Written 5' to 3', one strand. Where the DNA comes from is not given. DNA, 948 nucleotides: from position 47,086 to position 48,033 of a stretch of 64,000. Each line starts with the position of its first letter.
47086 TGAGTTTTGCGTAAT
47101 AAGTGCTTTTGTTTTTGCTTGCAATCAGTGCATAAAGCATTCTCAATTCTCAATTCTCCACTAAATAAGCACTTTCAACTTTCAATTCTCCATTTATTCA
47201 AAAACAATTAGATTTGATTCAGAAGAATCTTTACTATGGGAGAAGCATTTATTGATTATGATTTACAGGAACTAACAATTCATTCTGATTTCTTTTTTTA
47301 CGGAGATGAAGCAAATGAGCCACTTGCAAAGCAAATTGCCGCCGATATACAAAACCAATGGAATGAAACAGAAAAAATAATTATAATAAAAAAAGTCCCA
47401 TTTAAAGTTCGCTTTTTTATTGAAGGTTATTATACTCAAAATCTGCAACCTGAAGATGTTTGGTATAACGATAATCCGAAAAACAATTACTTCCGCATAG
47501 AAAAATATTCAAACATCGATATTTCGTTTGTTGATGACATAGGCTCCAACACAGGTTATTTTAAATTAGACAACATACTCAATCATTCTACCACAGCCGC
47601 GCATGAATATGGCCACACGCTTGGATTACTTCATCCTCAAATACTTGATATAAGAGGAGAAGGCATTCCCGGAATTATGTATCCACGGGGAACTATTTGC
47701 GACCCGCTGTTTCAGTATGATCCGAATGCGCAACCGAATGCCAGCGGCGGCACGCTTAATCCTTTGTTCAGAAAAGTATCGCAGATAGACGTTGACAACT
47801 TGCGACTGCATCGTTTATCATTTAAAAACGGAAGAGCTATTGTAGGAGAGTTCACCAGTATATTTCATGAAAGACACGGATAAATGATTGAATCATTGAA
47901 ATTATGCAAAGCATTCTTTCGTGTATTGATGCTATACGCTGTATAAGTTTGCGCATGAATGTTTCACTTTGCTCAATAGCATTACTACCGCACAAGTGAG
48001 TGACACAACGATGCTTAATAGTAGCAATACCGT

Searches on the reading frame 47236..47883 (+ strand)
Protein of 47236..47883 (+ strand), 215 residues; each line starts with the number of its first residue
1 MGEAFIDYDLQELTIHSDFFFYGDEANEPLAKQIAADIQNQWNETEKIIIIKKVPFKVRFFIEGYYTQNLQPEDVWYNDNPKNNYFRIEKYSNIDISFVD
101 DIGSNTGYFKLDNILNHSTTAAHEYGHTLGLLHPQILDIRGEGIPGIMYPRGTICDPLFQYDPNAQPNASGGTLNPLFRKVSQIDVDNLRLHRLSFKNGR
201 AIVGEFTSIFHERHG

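Call 24: find_related_loci(query=window:47236-47883:+, collection=metagenome_contigs, flank=10000)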
Query window:47236-47883:+ (215 aa) in metagenome_contigs; peptide patterns used: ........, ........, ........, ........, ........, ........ (x = any residue, [..] = any of these).
149 stretches matched a pattern; 6 encode a relative of the query (tblastn E <= 1e-3); 6 distinct loci.
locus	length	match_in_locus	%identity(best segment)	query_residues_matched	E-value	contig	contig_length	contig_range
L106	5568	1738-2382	59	1-214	2e-82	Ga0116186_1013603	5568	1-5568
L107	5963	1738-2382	59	1-214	2e-82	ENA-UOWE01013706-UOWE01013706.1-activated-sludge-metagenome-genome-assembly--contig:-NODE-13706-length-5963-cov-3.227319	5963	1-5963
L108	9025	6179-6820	55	1-214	2e-79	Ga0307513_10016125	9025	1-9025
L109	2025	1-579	61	22-214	2e-81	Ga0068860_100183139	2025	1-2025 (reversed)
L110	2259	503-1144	47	2-213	6e-62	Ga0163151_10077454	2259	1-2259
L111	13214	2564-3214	43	3-212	8e-49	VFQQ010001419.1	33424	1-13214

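Call 26: find_homologous_proteins(query=window:47236-47883:+, max_evalue=1e-40)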
Query window:47236-47883:+ (215 aa): 5774 proteins with E <= 1e-40 among 5867 candidates; the best 120 are listed.
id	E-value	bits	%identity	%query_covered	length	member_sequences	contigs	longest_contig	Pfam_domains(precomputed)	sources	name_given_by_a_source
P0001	2.8e-145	499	100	100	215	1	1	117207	-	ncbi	-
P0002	1.9e-108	379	76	100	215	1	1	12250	-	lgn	-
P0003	5.2e-97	342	68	100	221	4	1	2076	-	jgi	jgi:hypothetical protein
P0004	9.6e-97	341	67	100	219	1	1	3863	-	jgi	jgi:hypothetical protein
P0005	1.4e-96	340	69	100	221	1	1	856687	-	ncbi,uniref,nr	ncbi:peptidase M10 [Pinibacter soli]|uniref:Peptidase M10 n=1 Tax=Pinibacter soli TaxID=3044211 RepI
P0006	2.9e-95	336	67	100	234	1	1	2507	-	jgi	jgi:hypothetical protein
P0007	1.5e-93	330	67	100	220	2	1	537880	-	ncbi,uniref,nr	ncbi:peptidase M10 [Pinibacter aurantiacus]|uniref:Peptidase M10 n=1 Tax=Pinibacter aurantiacus TaxI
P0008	3.0e-93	329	67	100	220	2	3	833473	-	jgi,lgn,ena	-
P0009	9.5e-93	328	66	100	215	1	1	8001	-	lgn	-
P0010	1.0e-92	328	66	100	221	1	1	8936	-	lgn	-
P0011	2.5e-87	310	66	99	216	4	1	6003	-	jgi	-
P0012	3.3e-87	310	66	100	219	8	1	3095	-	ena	-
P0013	3.8e-87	309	62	99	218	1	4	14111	-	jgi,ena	-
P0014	4.1e-87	309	62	99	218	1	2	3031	-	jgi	jgi:hypothetical protein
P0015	1.0e-86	308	62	99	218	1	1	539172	-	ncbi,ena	-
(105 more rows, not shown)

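Call 27: find_encoding_contigs(protein=P0001, flank=500, max_places=3)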
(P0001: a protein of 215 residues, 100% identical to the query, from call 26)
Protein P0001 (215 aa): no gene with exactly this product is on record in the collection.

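Call 28: find_encoding_contigs(protein=P0002, flank=10000, max_places=3)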
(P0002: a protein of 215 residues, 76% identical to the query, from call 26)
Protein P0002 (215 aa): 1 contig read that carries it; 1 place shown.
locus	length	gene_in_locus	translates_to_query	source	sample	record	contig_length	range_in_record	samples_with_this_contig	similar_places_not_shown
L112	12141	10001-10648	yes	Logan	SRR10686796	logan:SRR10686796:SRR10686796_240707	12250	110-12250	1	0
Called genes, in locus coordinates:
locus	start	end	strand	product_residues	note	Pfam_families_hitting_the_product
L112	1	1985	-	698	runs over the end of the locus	?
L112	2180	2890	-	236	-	-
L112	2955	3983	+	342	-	PF02016:Peptidase_S66, PF17676:Peptidase_S66C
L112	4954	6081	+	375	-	PF00165:HTH_AraC (faint), PF12833:HTH_18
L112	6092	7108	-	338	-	PF12833:HTH_18, PF00165:HTH_AraC (weak)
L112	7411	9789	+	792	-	PF02737:3HCDH_N, PF00725:3HCDH, PF00378:ECH_1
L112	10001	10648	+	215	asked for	-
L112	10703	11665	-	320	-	PF01073:3Beta_HSD (weak), PF01370:Epimerase, PF04321:RmlD_sub_bind (weak), PF05368:NmrA (weak), PF13460:NAD_binding_10 (weak), PF16363:GDP_Man_Dehyd, PF08338:DUF1731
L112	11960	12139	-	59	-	?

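Call 29: find_encoding_contigs(protein=P0005, flank=10000, max_places=2)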
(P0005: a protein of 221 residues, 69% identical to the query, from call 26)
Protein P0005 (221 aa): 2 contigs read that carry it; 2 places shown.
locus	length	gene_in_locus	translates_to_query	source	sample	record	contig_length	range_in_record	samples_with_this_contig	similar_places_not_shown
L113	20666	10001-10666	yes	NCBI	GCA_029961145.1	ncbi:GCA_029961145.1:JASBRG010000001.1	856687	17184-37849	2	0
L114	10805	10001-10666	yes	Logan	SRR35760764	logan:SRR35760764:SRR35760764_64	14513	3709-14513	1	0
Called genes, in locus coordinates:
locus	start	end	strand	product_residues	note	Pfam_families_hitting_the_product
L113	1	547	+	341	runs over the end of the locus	PF02016:Peptidase_S66, PF17676:Peptidase_S66C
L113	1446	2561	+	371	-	PF00165:HTH_AraC (faint), PF12833:HTH_18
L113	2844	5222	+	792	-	PF02737:3HCDH_N, PF00725:3HCDH, PF00378:ECH_1 (weak)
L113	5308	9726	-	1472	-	PF13573:SprB (faint), PF07495:Y_Y_Y (faint), PF17802:SpaA (faint), PF23623:GBD_IRG7_N (faint), PF09430:EMC7_beta-sandw (faint), PF18962:Por_Secre_tail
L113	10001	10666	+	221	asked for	-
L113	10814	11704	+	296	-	PF00005:ABC_tran, PF13304:AAA_21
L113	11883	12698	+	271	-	PF12679:ABC2_membrane_2 (weak), PF12730:ABC2_membrane_4, PF12698:ABC2_membrane_3 (weak), PF10920:DUF2705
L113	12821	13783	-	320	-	PF01370:Epimerase, PF02719:Polysacc_synt_2 (faint), PF05368:NmrA (weak), PF16363:GDP_Man_Dehyd, PF08338:DUF1731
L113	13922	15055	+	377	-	PF07661:MORN_2 (faint)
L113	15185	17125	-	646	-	PF00091:Tubulin, PF12327:FtsZ_C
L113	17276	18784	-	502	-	PF11104:PilM_2 (faint), PF02491:SHS2_FTSA, PF06723:MreB_Mbl, PF14450:FtsA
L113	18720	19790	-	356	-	-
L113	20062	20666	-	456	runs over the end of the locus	PF01225:Mur_ligase, PF08245:Mur_ligase_M, PF02875:Mur_ligase_C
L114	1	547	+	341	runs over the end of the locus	PF02016:Peptidase_S66, PF17676:Peptidase_S66C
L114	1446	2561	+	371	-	PF00165:HTH_AraC (faint), PF12833:HTH_18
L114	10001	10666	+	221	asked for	-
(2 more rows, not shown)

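Call 31: list_cluster_members(proteins=[P0001])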
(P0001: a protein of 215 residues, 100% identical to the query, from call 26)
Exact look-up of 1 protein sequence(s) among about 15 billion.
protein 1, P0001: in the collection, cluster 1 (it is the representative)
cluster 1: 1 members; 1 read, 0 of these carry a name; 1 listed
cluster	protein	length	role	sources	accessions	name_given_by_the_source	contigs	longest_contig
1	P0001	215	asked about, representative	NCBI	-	-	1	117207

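Call 47: search_protein_families(library=pfam, proteins=[window:47236-47883:+], max_evalue=0.001)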
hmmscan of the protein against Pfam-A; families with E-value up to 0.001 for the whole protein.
window:47236-47883:+ (215 aa): 0 families
